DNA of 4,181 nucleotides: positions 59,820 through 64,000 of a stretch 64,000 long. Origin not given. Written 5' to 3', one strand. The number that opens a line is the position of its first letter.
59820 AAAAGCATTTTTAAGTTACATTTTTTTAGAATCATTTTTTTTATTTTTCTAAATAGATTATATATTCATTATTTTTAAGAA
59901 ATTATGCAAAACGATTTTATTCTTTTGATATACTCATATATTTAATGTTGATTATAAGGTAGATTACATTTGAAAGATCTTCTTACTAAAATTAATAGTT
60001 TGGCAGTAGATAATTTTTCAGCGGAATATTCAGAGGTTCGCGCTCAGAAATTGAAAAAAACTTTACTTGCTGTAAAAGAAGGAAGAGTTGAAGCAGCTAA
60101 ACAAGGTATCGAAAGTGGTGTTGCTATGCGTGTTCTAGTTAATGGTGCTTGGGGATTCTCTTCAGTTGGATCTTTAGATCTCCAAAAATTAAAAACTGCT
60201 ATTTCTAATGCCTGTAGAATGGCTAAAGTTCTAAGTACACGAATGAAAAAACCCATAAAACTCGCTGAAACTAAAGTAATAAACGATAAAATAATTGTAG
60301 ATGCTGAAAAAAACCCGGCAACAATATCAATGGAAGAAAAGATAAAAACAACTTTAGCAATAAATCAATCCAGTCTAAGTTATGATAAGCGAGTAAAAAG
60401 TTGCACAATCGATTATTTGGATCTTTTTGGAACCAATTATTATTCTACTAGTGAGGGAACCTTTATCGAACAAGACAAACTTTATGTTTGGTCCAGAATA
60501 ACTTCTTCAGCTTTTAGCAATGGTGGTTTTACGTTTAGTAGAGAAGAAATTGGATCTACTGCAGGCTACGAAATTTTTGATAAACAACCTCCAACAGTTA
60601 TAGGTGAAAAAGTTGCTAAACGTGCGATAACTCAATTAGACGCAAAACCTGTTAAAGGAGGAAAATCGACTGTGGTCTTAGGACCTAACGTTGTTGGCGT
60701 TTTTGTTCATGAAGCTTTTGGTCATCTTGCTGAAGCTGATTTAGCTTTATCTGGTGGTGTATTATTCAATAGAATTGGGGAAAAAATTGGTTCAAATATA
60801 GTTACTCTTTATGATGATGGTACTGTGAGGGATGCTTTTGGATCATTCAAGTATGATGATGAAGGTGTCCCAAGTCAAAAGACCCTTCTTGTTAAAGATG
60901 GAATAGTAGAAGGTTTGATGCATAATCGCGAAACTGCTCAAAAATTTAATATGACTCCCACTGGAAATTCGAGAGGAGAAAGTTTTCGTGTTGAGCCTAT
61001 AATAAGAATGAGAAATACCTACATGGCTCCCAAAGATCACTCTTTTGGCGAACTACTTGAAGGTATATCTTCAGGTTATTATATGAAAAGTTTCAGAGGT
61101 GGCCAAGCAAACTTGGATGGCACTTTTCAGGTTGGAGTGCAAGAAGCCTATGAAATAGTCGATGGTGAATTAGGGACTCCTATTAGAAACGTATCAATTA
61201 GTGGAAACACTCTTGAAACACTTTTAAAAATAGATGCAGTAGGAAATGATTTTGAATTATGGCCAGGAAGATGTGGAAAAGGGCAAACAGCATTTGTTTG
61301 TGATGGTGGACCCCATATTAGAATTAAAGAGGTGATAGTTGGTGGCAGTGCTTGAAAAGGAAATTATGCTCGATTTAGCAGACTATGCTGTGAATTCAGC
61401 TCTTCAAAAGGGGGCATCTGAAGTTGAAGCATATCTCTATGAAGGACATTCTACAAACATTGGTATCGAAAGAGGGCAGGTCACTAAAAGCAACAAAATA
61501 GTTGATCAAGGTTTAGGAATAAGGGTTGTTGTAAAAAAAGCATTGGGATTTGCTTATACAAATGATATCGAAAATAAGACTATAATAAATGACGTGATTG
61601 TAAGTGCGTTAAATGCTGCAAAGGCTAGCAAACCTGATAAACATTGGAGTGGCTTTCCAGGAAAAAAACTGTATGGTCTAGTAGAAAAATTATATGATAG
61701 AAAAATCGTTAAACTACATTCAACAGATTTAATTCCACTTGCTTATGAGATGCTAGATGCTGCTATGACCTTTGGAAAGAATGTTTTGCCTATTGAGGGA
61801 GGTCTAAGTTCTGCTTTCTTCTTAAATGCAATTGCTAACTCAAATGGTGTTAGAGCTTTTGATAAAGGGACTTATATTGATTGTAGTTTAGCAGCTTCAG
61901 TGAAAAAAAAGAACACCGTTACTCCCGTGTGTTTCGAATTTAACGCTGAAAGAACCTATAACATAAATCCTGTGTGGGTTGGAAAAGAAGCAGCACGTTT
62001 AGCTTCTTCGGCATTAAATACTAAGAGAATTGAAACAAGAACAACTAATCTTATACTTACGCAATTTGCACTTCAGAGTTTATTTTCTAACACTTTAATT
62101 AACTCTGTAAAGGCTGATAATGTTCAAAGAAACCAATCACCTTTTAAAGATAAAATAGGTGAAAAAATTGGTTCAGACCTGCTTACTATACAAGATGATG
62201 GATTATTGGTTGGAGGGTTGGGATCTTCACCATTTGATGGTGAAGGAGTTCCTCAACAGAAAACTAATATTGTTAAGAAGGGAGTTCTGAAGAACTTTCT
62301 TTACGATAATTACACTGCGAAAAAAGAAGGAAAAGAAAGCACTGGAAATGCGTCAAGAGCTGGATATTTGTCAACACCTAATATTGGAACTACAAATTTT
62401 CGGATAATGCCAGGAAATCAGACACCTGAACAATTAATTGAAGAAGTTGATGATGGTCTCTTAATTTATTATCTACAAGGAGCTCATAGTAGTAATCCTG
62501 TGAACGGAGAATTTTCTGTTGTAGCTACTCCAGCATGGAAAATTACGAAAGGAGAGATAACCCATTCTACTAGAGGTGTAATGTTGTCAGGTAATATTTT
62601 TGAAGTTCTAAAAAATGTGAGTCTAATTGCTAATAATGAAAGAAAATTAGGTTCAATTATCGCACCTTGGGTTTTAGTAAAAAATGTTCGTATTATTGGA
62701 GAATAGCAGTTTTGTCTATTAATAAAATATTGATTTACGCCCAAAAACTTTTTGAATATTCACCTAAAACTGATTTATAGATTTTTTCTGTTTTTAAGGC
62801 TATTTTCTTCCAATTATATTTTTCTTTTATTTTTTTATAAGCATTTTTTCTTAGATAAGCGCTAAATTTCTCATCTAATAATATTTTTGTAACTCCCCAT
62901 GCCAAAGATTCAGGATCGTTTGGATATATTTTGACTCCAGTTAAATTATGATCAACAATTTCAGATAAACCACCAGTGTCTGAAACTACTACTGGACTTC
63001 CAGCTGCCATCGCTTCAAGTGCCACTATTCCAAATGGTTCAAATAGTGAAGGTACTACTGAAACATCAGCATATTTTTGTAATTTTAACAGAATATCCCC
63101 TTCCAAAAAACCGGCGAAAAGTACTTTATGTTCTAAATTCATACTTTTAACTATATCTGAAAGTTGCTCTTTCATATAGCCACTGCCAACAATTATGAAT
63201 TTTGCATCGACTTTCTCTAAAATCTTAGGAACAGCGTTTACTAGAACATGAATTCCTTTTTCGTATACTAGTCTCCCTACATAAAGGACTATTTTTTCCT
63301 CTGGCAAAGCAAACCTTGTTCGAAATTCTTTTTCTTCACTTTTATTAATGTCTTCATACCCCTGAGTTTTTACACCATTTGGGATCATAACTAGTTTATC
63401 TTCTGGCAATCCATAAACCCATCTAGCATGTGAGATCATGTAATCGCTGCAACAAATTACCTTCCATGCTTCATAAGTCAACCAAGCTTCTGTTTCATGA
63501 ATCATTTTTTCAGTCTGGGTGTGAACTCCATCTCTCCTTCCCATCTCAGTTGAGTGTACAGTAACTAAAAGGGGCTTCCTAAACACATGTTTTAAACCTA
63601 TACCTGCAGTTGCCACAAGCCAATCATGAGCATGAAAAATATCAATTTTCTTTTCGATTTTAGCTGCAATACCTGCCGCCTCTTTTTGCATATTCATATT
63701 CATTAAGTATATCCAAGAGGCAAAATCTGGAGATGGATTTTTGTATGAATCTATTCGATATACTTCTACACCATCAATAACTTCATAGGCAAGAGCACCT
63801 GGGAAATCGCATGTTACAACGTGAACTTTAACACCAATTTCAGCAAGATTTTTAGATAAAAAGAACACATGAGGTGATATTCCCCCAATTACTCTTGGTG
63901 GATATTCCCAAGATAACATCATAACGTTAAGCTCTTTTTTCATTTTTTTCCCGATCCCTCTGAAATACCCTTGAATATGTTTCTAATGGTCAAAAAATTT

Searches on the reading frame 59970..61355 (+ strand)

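Call 30: search_protein_families(library=pfam, proteins=[window:59970-61355:+], max_evalue=0.00001)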
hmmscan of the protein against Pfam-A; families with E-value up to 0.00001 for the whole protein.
window:59970-61355:+ (461 aa): 3 families
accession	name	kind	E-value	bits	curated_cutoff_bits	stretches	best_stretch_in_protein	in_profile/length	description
PF19289.4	PmbA_TldD_3rd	-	9.2e-65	218.3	22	1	231-459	2-220/220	PmbA/TldA metallopeptidase C-terminal domain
PF19290.4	PmbA_TldD_2nd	-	5.8e-13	49.7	20.9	1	115-223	2-109/109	PmbA/TldA metallopeptidase central domain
PF01523.21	PmbA_TldD_1st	-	2e-12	47.5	20.9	1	22-85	2-65/65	PmbA/TldA metallopeptidase domain 1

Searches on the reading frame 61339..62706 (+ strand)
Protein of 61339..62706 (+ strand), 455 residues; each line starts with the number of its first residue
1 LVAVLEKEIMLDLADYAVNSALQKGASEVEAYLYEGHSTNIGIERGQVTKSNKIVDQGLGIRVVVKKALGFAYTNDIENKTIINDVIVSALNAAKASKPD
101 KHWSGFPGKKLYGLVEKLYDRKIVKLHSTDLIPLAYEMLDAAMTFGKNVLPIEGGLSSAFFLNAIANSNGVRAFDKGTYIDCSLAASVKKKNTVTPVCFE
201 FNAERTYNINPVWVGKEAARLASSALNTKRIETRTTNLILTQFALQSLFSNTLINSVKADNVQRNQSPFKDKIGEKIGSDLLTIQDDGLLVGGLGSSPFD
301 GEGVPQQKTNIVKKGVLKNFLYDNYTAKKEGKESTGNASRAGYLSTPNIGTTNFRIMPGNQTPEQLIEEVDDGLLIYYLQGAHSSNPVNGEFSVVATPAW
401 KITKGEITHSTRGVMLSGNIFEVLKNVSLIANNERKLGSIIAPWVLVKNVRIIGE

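Call 32: search_protein_families(library=pfam, proteins=[window:61339-62706:+], max_evalue=0.00001)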
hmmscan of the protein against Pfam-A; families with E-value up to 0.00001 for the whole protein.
window:61339-62706:+ (455 aa): 3 families
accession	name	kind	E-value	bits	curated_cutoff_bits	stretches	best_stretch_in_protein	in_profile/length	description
PF19289.4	PmbA_TldD_3rd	-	6.1e-75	251.6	22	1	234-454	2-220/220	PmbA/TldA metallopeptidase C-terminal domain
PF01523.21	PmbA_TldD_1st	-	1.2e-12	48.2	20.9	1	29-94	1-61/65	PmbA/TldA metallopeptidase domain 1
PF19290.4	PmbA_TldD_2nd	-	3.4e-06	27.9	20.9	0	130-226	10-109/109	PmbA/TldA metallopeptidase central domain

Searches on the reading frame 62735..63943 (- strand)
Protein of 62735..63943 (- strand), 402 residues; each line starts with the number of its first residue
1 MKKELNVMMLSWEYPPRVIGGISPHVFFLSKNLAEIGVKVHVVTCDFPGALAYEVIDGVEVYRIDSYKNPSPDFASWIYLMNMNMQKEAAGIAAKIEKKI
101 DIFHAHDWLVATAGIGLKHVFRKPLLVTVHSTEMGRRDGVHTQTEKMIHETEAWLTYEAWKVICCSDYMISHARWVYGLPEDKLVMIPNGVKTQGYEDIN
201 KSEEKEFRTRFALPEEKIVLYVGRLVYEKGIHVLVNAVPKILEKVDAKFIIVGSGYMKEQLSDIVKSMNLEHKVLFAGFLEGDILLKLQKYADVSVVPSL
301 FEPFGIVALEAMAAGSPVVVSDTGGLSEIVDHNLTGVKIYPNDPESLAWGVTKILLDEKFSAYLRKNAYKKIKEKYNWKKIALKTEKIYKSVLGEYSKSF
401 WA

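Call 32: search_protein_families(library=pfam, proteins=[window:62735-63943:-], max_evalue=0.00001)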
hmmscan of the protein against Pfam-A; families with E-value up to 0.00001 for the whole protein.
window:62735-63943:- (402 aa): 6 families
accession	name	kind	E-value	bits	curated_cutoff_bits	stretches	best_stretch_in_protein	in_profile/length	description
PF00534.26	Glycos_transf_1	-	4.2e-47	160.3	26.4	1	208-370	6-171/172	Glycosyl transferases group 1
PF13692.12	Glyco_trans_1_4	-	3.4e-36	125.1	27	1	217-356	2-141/142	Glycosyl transferases group 1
PF13439.12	Glyco_transf_4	-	6.7e-27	95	28.5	1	19-193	1-168/170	Glycosyltransferase Family 4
PF13579.12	Glyco_trans_4_4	-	2e-16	61.2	29.7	1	20-190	1-158/158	Glycosyl transferase 4-like domain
PF08323.17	Glyco_transf_5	-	7.5e-15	55.7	22.7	1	6-143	1-179/239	Starch synthase catalytic domain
PF20706.3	GT4-conflict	-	1.1e-11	44.8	26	1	213-337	194-327/385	Family 4 Glycosyltransferase in conflict systems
